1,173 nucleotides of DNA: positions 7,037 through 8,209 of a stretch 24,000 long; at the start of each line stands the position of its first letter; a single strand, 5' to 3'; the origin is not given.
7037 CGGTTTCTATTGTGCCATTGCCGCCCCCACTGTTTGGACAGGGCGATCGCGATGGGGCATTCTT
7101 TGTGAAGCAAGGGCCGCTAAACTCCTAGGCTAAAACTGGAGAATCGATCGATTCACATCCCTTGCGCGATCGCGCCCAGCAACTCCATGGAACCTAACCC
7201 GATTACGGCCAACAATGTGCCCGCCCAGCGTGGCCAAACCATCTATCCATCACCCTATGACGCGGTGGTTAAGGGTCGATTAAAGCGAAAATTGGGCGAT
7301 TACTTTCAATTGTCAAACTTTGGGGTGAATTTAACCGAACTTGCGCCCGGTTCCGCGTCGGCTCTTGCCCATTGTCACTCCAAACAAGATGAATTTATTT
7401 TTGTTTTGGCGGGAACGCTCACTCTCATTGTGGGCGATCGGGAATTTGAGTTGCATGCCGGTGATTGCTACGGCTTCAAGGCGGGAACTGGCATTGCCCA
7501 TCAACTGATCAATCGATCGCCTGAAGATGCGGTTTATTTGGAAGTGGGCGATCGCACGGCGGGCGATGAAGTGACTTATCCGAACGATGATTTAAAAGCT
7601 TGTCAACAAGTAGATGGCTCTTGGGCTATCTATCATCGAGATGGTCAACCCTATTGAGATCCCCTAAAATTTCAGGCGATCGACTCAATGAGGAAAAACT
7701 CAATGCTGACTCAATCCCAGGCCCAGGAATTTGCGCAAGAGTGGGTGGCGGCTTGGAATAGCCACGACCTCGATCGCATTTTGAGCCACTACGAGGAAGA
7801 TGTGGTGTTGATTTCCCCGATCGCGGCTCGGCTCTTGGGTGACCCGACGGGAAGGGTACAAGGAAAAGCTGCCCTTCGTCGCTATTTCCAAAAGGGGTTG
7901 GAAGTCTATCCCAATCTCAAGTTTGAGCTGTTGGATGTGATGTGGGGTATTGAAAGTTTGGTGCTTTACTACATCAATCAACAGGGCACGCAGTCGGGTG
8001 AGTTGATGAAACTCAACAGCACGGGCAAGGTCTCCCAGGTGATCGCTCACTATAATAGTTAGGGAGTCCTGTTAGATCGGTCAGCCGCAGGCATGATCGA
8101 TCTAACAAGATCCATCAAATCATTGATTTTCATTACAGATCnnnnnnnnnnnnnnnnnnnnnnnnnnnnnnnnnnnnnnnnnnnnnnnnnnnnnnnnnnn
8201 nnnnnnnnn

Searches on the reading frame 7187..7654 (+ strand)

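Call 58: search_protein_families(library=pfam, proteins=[window:7187-7654:+], max_evalue=0.01)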
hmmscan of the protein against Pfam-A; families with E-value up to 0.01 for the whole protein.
window:7187-7654:+ (156 aa): 2 families
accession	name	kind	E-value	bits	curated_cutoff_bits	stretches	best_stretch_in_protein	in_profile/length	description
PF07883.17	Cupin_2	-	5.6e-19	68.1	27.2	1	49-120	2-69/70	Cupin domain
PF05899.18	Cupin_3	-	0.0008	19.5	23.5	1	65-101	23-60/74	EutQ-like cupin domain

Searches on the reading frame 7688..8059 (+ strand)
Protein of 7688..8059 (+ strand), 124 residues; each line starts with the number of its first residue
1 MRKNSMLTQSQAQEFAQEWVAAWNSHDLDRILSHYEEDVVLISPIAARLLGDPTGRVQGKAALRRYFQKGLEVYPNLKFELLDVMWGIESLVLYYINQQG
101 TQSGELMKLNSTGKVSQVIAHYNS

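Call 58: search_protein_families(library=pfam, proteins=[window:7688-8059:+], max_evalue=0.01)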
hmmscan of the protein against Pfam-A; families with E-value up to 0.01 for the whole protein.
window:7688-8059:+ (124 aa): 4 families
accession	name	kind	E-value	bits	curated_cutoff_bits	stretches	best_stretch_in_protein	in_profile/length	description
PF12680.13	SnoaL_2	-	1.5e-12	48.4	27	1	17-85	2-61/102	SnoaL-like domain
PF07366.18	SnoaL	-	1.3e-07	31.9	28.4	1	16-118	4-97/126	SnoaL-like polyketide cyclase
PF13474.12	SnoaL_3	-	0.00083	20.1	22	1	14-84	3-66/121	SnoaL-like domain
PF14534.12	DUF4440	-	0.00091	20.1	25.2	1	16-96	5-76/107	Domain of unknown function (DUF4440)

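Call 70: find_related_loci(query=window:7688-8059:+, collection=metagenome_contigs, flank=4000)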
Query window:7688-8059:+ (124 aa) in metagenome_contigs; peptide patterns used: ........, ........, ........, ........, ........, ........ (x = any residue, [..] = any of these).
600 stretches matched a pattern (row limit reached: there are more); 473 encode a relative of the query (tblastn E <= 1e-3); the best 80 are kept; 80 distinct loci.
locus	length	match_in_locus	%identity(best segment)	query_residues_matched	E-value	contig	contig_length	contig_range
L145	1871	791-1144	85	7-124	3e-71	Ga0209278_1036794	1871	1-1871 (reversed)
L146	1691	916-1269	67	6-123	1e-59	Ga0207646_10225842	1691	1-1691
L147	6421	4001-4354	66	6-123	1e-57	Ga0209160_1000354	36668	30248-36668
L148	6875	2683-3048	64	2-123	1e-57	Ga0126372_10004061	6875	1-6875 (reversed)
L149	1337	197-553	66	6-124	4e-60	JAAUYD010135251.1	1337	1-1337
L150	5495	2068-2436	63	1-123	6e-57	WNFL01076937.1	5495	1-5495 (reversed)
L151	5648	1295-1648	67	6-123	3e-57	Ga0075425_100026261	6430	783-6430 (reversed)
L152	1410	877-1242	63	2-123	2e-59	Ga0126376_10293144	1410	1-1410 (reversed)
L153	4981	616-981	63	2-123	8e-57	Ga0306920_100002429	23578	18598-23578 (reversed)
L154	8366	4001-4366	63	2-123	8e-57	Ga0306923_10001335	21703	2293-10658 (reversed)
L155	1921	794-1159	64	2-123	1e-57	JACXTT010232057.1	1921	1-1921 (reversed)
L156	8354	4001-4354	65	6-123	2e-56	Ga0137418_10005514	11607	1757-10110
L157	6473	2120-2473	65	6-123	2e-56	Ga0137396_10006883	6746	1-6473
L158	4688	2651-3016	62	2-123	3e-56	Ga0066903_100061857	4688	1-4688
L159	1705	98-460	62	3-123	2e-57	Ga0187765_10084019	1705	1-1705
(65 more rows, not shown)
